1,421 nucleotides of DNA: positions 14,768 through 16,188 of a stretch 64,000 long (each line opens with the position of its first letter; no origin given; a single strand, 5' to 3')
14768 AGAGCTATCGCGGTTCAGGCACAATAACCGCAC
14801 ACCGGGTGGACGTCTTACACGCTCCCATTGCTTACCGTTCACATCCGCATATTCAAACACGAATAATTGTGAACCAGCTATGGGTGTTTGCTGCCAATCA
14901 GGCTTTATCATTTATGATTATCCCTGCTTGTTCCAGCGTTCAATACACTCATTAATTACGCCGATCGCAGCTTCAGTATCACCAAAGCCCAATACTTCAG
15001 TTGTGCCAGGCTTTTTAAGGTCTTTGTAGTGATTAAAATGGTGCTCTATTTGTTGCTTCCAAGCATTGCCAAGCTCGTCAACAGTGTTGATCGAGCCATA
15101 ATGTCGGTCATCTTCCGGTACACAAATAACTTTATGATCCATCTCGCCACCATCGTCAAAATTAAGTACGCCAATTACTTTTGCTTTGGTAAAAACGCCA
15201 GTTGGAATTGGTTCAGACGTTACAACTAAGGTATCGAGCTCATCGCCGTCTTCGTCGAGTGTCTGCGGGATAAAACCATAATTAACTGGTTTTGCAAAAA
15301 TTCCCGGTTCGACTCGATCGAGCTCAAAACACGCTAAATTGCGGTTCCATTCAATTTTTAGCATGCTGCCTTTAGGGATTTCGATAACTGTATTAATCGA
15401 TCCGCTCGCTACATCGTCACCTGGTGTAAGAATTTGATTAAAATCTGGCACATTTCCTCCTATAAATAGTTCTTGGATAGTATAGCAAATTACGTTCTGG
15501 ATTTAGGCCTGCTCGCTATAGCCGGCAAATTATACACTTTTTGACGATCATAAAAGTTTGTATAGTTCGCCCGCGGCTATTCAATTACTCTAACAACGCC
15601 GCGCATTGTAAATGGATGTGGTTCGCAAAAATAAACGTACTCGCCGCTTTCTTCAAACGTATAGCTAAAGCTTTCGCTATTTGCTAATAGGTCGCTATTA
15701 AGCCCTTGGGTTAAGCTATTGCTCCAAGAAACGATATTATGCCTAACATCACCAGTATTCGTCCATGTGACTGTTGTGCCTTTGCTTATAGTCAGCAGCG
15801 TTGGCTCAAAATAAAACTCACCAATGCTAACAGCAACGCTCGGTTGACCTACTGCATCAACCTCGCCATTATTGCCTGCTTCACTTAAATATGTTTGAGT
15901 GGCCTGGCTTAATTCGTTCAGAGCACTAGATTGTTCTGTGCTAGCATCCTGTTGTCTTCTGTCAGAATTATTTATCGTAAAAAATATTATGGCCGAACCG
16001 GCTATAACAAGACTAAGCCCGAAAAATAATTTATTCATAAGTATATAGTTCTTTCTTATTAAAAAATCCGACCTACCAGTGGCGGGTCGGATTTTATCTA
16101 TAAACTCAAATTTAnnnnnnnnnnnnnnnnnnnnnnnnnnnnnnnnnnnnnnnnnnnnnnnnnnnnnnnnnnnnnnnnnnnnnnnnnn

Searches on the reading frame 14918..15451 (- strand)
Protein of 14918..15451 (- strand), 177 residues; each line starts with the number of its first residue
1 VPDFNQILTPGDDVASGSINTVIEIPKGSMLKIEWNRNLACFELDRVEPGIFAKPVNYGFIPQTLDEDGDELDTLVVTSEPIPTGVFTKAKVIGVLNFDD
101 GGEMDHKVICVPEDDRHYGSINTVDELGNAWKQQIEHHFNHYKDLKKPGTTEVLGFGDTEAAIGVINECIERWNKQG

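Call 22: find_encoding_contigs(protein=window:14918-15451:-, flank=3000, max_places=10)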
Protein window:14918-15451:- (177 aa): 6 contigs read that carry it; 1 place shown.
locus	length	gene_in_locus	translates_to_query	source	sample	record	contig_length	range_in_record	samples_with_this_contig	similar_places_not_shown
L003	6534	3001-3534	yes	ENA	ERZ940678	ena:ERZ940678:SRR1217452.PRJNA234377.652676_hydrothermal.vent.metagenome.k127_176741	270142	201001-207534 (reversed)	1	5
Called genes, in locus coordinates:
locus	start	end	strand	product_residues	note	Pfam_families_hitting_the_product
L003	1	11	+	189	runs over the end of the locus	PF00254:FKBP_C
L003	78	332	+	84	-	PF00462:Glutaredoxin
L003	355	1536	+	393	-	PF00462:Glutaredoxin, PF07992:Pyr_redox_2, PF13434:Lys_Orn_oxgnase (faint), PF13738:Pyr_redox_3, PF00070:Pyr_redox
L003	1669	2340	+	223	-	-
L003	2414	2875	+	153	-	PF13473:Cupredoxin_1 (weak), PF00127:Copper-bind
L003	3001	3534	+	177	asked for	PF00719:Pyrophosphatase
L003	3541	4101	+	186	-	PF00293:NUDIX (faint)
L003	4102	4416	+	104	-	-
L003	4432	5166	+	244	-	-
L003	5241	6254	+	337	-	PF00044:Gp_dh_N, PF02800:Gp_dh_C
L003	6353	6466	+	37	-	-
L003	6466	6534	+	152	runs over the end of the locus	PF02502:LacAB_rpiB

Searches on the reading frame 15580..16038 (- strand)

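Call 93: search_protein_families(library=pfam, proteins=[window:15580-16038:-], max_evalue=0.001)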
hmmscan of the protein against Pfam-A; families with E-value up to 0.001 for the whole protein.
window:15580-16038:- (153 aa): 2 families
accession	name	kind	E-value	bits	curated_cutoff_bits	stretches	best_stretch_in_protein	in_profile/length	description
PF00127.26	Copper-bind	-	2e-16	60.6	21.2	1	68-151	5-98/99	Copper binding proteins, plastocyanin/azurin family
PF13473.12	Cupredoxin_1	-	1.3e-06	28.8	27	1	62-149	17-102/104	Cupredoxin-like domain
